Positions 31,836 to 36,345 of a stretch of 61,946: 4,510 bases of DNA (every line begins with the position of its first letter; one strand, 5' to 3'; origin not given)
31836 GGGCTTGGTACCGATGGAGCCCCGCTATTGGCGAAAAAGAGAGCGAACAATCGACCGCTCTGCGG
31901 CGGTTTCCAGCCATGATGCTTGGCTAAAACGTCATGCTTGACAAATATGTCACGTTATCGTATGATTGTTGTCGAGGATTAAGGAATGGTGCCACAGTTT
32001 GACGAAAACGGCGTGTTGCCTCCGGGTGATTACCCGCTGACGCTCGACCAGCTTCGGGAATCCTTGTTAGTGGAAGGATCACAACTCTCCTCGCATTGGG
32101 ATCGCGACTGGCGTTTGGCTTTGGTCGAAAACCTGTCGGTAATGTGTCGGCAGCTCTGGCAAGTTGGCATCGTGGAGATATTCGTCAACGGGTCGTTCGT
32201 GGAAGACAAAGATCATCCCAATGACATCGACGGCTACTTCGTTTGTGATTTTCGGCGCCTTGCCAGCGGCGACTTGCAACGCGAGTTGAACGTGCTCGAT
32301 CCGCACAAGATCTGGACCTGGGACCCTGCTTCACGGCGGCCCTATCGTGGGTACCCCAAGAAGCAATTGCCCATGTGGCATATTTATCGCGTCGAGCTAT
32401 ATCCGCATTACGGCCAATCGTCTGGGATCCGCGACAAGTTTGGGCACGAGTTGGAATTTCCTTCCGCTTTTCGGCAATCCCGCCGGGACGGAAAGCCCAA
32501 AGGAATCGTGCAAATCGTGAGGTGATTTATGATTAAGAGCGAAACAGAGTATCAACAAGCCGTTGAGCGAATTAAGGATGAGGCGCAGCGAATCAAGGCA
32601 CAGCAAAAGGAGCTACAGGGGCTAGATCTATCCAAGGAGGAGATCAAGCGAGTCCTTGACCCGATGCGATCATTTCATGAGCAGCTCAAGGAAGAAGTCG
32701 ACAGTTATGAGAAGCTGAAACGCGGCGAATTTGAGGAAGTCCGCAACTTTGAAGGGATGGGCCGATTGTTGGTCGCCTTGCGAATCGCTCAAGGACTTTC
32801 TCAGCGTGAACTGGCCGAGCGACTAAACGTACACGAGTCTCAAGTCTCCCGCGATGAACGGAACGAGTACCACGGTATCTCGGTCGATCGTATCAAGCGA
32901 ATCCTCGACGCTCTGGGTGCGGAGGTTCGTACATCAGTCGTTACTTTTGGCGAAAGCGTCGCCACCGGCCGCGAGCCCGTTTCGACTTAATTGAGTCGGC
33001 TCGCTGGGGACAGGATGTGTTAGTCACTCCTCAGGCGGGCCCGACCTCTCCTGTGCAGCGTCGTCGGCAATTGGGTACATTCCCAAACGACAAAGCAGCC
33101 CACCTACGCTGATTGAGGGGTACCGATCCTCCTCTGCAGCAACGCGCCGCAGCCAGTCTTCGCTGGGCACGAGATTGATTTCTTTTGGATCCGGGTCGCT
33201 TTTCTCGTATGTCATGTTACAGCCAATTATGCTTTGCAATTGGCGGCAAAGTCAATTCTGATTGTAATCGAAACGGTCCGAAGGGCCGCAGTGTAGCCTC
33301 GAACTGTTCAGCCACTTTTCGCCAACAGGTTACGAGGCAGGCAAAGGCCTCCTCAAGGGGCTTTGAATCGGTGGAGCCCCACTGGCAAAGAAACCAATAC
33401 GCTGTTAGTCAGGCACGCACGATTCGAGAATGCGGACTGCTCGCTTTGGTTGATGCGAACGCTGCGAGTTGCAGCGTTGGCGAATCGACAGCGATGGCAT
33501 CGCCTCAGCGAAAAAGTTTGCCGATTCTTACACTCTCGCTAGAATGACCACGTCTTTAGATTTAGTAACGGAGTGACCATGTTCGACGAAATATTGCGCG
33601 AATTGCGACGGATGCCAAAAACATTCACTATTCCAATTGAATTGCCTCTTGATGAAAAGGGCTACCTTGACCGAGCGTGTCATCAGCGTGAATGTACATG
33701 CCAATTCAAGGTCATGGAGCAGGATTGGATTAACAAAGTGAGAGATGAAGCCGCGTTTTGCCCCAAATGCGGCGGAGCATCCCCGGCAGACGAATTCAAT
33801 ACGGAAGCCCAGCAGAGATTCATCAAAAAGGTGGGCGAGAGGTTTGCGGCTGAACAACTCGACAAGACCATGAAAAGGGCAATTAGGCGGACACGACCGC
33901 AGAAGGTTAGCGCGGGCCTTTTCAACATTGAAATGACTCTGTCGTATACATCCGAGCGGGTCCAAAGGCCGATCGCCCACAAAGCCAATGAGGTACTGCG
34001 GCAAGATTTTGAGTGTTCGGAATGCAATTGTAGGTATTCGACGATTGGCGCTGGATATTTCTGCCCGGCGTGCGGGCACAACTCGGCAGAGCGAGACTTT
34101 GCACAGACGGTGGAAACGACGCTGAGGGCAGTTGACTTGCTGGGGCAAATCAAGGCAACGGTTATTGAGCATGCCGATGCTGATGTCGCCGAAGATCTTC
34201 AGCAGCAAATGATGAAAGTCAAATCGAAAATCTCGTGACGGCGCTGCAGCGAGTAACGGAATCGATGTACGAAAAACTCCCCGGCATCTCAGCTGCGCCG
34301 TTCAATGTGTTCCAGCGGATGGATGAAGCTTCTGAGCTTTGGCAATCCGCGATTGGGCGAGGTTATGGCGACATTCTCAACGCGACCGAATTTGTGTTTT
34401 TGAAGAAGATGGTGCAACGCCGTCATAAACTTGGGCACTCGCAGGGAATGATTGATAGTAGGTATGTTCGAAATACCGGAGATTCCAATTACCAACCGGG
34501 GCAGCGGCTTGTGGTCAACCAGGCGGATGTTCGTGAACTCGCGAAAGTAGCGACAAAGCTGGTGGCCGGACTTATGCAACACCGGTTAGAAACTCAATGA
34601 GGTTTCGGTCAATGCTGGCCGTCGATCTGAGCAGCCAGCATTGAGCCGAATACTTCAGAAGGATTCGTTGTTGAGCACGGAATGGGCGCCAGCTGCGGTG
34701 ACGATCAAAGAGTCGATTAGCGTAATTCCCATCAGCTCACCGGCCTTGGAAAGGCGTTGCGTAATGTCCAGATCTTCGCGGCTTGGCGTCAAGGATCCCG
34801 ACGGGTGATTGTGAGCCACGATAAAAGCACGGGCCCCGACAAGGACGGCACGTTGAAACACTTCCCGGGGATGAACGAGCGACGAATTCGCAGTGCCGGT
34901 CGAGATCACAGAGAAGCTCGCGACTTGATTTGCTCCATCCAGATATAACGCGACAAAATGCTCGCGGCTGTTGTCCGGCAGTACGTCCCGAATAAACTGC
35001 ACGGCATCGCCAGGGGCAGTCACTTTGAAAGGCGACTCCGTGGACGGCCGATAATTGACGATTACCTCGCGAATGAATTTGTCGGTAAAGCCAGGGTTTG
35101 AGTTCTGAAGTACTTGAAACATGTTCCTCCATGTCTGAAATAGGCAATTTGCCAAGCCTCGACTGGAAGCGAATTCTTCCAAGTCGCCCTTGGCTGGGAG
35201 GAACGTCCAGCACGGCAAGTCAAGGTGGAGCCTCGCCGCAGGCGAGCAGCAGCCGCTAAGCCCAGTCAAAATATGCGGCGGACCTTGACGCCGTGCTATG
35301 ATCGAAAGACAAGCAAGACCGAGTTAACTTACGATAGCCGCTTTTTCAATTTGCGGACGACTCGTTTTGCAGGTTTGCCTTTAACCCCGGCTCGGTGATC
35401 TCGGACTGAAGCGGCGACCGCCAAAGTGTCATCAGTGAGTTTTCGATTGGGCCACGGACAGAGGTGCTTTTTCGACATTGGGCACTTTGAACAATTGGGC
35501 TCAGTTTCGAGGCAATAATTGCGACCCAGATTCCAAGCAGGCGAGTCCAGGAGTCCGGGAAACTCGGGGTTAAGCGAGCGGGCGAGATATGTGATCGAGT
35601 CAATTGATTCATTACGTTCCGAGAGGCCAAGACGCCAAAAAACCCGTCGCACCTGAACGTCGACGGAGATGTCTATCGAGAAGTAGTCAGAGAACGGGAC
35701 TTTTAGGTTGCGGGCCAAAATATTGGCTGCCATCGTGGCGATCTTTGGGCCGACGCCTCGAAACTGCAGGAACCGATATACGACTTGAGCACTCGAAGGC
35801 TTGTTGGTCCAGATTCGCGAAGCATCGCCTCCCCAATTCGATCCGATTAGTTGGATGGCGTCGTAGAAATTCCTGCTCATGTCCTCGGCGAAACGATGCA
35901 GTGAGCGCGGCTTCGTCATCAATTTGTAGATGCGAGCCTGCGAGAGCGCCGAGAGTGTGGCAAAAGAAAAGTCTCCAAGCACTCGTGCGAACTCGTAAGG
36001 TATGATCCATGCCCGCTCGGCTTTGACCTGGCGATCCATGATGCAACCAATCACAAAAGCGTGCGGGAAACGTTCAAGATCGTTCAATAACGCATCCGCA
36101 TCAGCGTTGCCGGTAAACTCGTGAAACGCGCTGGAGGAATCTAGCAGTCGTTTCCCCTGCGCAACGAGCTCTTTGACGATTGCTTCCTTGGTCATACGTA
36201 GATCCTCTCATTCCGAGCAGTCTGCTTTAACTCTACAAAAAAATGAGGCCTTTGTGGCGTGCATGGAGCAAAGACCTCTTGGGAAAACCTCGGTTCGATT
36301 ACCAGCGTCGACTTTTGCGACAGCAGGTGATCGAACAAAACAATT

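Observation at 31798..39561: Three copies of a ~70-nt element that keeps a three-helix fold through compensatory changes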

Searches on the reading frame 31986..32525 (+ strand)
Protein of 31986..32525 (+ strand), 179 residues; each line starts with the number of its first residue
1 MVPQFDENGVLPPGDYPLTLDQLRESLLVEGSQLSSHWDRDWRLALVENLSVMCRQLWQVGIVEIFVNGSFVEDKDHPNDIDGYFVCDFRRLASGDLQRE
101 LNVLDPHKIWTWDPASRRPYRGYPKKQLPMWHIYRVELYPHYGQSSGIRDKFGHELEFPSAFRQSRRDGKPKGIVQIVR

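Call 9: search_protein_families(library=pfam, proteins=[window:31986-32525:+], max_evalue=0.01)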
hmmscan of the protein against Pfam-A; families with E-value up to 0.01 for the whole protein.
window:31986-32525:+ (179 aa): 1 family
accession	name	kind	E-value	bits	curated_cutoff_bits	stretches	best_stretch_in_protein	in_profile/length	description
PF22014.2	DUF6932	-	1.2e-32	113.7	27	1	3-177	1-141/142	Family of unknown function (DUF6932)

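Call 10: search_protein_families(library=ncbifam, proteins=[window:31986-32525:+], max_evalue=0.01)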
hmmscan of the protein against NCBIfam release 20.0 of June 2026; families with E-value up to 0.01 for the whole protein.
window:31986-32525:+ (179 aa): 0 families

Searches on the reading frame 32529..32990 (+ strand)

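Call 9: search_protein_families(library=pfam, proteins=[window:32529-32990:+], max_evalue=0.01)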
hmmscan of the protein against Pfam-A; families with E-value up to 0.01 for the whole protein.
window:32529-32990:+ (153 aa): 14 families
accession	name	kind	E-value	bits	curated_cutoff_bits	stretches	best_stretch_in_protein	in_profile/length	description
PF01381.28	HTH_3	-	2.5e-10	40.7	23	1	83-130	3-49/55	Helix-turn-helix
PF13560.12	HTH_31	-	5.1e-10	39.9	27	1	77-132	2-57/64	Helix-turn-helix domain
PF13744.12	HTH_37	-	9.9e-10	38.5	27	1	79-136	21-78/80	Helix-turn-helix domain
PF13384.12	HTH_23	-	2.8e-06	27.4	24.6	1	79-108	7-36/50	Homeodomain-like domain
PF13443.12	HTH_26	-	8.6e-06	26.3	22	1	85-131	6-52/63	Cro/C1-type HTH DNA-binding domain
PF13542.12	HTH_Tnp_ISL3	-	9e-05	22.3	27.4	0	82-108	20-45/51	Helix-turn-helix domain of transposase family ISL3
PF13518.12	HTH_28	-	0.00026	21.4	25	1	79-108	2-31/52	Helix-turn-helix domain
PF04545.22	Sigma70_r4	-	0.00041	20.2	24.1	0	79-110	10-41/50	Sigma-70, region 4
PF13404.12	HTH_AsnC-type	-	0.00086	19.5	27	0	79-108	7-36/42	AsnC-type helix-turn-helix domain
PF13936.12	HTH_38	-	0.0022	18.1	27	1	83-108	14-39/44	Helix-turn-helix domain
PF13413.12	HTH_25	-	0.0029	17.8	24.6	1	81-115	2-36/62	Helix-turn-helix domain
PF08281.18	Sigma70_r4_2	-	0.0032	17.5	25.7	1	81-106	18-43/54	Sigma-70, region 4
PF12802.13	MarR_2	-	0.0045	17.5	27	1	79-108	9-39/61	MarR family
PF07638.17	Sigma70_ECF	-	0.0092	16.3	21.1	0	12-109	83-171/185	ECF sigma factor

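Call 10: search_protein_families(library=ncbifam, proteins=[window:32529-32990:+], max_evalue=0.01)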
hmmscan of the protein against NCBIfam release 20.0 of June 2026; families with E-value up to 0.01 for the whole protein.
window:32529-32990:+ (153 aa): 7 families
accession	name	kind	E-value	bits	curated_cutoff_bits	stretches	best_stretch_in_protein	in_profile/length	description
NF041951.1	phage_RstR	subfamily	1.2e-05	25.5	80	1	80-129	6-54/108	RstR family transcriptional repressor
TIGR03070.1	couple_hipB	subfamily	1.5e-05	24.9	71.65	1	77-132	3-57/58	type II toxin-antitoxin system Y4mF family antitoxin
TIGR02612.1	mob_myst_A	hypoth_equivalog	0.00017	21.5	122.6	1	83-132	32-82/150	mobile mystery protein A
TIGR02937.1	sigma70-ECF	superfamily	0.0018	18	42.9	1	74-111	118-155/165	sigma-70 family RNA polymerase sigma factor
TIGR03830.1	CxxCG_CxxCG_HTH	subfamily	0.0032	17.3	61.8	0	78-122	67-112/127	type II TA system antitoxin MqsA family protein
NF007408.0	PRK09943.1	equivalog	0.0038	16.8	211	1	76-127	7-57/185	HTH-type transcriptional regulator PuuR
NF006071.0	PRK08215.1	equivalog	0.0097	15.5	372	0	70-113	206-249/258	RNA polymerase sporulation sigma factor SigG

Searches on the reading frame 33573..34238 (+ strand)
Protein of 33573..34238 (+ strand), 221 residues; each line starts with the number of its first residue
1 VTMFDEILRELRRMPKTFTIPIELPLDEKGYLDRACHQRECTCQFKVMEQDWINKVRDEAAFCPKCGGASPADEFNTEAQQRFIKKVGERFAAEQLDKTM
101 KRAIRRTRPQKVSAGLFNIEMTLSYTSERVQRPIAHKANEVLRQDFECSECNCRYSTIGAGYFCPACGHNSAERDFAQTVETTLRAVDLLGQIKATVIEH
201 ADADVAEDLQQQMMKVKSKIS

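Call 9: search_protein_families(library=pfam, proteins=[window:33573-34238:+], max_evalue=0.01)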
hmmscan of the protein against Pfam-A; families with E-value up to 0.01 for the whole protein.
window:33573-34238:+ (221 aa): 3 families
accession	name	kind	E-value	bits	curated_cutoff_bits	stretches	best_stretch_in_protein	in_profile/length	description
PF13248.11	Zn_ribbon_3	-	0.0013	18.5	27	0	55-67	11-23/26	zinc-ribbon domain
PF13240.11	Zn_Ribbon_1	-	0.0043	17.2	25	1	54-67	7-20/23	zinc-ribbon domain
PF12760.12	Zn_ribbon_IS1595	-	0.0068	16.8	25.4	0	62-71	19-29/46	Transposase zinc-ribbon domain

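Call 10: search_protein_families(library=ncbifam, proteins=[window:33573-34238:+], max_evalue=0.01)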
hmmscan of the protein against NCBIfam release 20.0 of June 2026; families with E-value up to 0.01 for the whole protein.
window:33573-34238:+ (221 aa): 0 families

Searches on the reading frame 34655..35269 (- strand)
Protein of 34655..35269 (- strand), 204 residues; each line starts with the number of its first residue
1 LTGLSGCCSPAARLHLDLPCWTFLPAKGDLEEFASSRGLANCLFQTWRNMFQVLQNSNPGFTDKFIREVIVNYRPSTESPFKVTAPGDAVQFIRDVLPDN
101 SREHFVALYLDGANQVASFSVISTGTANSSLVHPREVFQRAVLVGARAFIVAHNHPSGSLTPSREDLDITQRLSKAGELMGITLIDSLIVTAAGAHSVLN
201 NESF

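Call 9: search_protein_families(library=pfam, proteins=[window:34655-35269:-], max_evalue=0.01)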
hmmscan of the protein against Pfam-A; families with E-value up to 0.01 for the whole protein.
window:34655-35269:- (204 aa): 1 family
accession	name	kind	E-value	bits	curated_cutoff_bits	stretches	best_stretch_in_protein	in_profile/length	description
PF04002.20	RadC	-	7.9e-38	129.5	22.1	1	84-198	2-116/121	RadC-like JAB domain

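Call 10: search_protein_families(library=ncbifam, proteins=[window:34655-35269:-], max_evalue=0.01)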
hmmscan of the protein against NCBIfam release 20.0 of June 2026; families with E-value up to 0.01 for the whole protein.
window:34655-35269:- (204 aa): 2 families
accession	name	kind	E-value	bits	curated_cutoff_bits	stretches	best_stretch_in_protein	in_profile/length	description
NF000642.1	PRK00024.1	equivalog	3.3e-37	128.2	180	1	80-200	88-208/212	RadC family protein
TIGR00608.1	radc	subfamily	4.3e-35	121.4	133.85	1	77-197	91-211/218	RadC family protein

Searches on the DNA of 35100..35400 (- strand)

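Call 37: search_rna_families(source=window, start=35100, end=35400, threshold=evalue, max_evalue=10, show_alignments=3)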
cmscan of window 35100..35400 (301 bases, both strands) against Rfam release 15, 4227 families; matches with E-value up to 10: 4.
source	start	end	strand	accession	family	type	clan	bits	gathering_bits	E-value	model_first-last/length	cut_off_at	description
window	35195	35298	-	RF02500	Atu_C6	Gene; sRNA;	-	18.2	60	1.8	1-113/113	no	EcpR1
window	35374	35393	-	RF01108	BMV3_UPD-PK1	Cis-reg;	-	14.4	38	3.1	1-26/26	no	Pseudoknot of upstream pseudoknot domain (UPD) of the 3'UTR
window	35241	35254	+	RF01834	fiv_FSE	Cis-reg; frameshift_element;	-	12.2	53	3.6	3-16/35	no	ribosomal frameshift site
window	35367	35400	-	RF02940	COG3860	Cis-reg;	-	11.1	42.5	4.2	10-54/54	5'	COG3860 RNA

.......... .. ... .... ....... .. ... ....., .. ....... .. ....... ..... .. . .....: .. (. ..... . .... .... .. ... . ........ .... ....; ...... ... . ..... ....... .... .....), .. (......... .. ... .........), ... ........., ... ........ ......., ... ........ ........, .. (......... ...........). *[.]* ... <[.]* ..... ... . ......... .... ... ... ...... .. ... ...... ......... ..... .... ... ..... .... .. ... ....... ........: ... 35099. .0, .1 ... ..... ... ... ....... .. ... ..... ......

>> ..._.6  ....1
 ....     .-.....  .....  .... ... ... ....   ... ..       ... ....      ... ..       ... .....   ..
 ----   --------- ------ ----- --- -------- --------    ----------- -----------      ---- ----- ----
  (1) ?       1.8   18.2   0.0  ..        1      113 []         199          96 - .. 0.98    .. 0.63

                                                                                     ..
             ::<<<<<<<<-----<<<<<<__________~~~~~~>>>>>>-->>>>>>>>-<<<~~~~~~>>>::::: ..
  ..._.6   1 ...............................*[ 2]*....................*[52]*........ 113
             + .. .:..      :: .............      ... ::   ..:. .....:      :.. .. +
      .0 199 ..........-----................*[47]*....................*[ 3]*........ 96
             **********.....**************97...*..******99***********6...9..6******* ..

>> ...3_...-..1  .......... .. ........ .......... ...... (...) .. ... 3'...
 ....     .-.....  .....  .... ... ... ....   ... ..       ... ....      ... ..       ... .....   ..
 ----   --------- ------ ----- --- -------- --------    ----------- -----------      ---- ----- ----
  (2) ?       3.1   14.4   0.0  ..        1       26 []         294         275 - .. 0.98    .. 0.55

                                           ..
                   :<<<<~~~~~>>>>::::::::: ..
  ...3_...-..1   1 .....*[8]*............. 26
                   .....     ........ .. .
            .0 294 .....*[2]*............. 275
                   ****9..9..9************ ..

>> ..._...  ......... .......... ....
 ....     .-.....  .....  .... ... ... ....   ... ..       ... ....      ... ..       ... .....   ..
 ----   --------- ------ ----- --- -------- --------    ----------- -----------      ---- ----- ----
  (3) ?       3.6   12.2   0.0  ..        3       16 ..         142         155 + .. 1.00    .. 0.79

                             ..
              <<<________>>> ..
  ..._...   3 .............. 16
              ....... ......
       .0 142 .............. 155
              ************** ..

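Call 40: search_dna_similar(query=window:35195-35310:-, collection=plasmids, mode=distant, max_evalue=0.01)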
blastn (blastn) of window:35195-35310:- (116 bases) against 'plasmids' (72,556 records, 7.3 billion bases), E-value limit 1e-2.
No match.

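Call 81: build_rna_model(alignment_id=A7)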
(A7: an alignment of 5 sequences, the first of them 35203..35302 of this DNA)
Model R2 built from alignment A7 (5 sequences, 105 columns); structure: RNAalifold consensus.
model positions 100; base pairs 28; branch points 1; effective number of sequences 1.13; information 0.589 bits per position. Calibrated on 0.2 Mb of random sequence (short: E-values are rough).
structure used (alignment columns):
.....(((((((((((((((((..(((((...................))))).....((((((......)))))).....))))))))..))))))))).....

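Call 82: search_with_rna_model(model_id=R2, sources=[window, L003, L006, L007, L008, L009, L011, L015, L017, L019, L020, L022, L023, L025, L026], max_evalue=0.1, filters=default, make_alignment=true)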
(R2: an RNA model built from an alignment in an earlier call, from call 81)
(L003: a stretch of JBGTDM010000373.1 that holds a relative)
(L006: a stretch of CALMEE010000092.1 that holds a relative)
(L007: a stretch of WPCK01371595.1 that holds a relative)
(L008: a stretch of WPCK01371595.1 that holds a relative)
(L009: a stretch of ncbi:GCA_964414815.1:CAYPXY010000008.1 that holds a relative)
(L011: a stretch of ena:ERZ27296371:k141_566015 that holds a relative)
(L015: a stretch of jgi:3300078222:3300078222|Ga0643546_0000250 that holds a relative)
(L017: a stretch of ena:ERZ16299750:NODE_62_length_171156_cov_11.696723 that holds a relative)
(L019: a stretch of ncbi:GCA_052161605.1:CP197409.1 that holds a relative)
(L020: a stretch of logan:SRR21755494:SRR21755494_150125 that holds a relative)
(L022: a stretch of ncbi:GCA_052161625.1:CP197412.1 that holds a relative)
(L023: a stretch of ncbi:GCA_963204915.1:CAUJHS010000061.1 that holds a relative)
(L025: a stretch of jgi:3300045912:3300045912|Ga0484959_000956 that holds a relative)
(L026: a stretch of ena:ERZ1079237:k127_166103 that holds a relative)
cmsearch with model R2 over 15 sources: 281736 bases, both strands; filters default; matches with E-value up to 0.1: 16.
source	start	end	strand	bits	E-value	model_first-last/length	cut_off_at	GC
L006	4850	4949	+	109.5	1.6e-22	1-100/100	no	0.54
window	35204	35302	-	106.6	7.2e-22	1-100/100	no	0.63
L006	6639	6739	+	106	9.9e-22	1-100/100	no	0.56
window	37952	38053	-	104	2.9e-21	1-100/100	no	0.64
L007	371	472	-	104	2.9e-21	1-100/100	no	0.64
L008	6526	6624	-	102.3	7.1e-21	1-100/100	no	0.64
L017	16925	17025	+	100.8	1.6e-20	1-100/100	no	0.61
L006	1962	2062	+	98.2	6.3e-20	1-100/100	no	0.59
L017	10647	10747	+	96.8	1.3e-19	1-100/100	no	0.6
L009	8144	8243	+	94.9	3.7e-19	1-100/100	no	0.53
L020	9174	9273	+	53.8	1.3e-09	1-100/100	no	0.53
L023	14575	14672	+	44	2.4e-07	1-100/100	no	0.55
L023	10572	10678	+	38.2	5.2e-06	1-100/100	no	0.64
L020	4281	4392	+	38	5.9e-06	1-100/100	no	0.53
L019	10515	10614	+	34.8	3.3e-05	1-100/100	no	0.56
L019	12156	12258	+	31.2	0.00023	1-100/100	no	0.55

Alignment A8: 16 matches aligned to the model, 153 columns, each read 5' to 3' on its own strand. Consensus structure (alignment columns), stored with it:
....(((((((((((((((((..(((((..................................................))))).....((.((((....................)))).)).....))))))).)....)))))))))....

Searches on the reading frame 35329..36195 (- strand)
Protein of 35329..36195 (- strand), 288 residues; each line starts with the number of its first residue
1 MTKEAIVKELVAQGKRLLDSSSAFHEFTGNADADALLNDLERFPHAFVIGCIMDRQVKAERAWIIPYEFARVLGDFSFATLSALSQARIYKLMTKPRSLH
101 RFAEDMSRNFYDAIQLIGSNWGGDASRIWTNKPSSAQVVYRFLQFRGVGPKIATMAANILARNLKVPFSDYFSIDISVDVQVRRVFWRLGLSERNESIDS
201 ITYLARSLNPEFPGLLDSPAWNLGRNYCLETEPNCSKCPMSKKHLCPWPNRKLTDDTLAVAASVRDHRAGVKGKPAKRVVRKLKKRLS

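Call 9: search_protein_families(library=pfam, proteins=[window:35329-36195:-], max_evalue=0.01)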
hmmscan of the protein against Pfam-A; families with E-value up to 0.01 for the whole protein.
window:35329-36195:- (288 aa): 1 family
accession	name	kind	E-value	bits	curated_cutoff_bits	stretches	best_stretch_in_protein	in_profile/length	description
PF00730.31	HhH-GPD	-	0.0015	19.3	26.2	1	49-199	1-96/108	HhH-GPD superfamily base excision DNA repair protein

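Call 10: search_protein_families(library=ncbifam, proteins=[window:35329-36195:-], max_evalue=0.01)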
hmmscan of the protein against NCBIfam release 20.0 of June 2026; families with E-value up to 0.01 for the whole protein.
window:35329-36195:- (288 aa): 2 families
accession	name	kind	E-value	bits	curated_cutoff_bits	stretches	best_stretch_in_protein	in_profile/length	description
TIGR03252.1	TIGR03252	hypoth_equivalog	1.4e-17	63.9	136.5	1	28-165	5-140/189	HhH-GPD-type base excision DNA repair protein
TIGR01084.1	mutY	equivalog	5e-05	23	286.5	1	49-243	33-205/277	A/G-specific adenine glycosylase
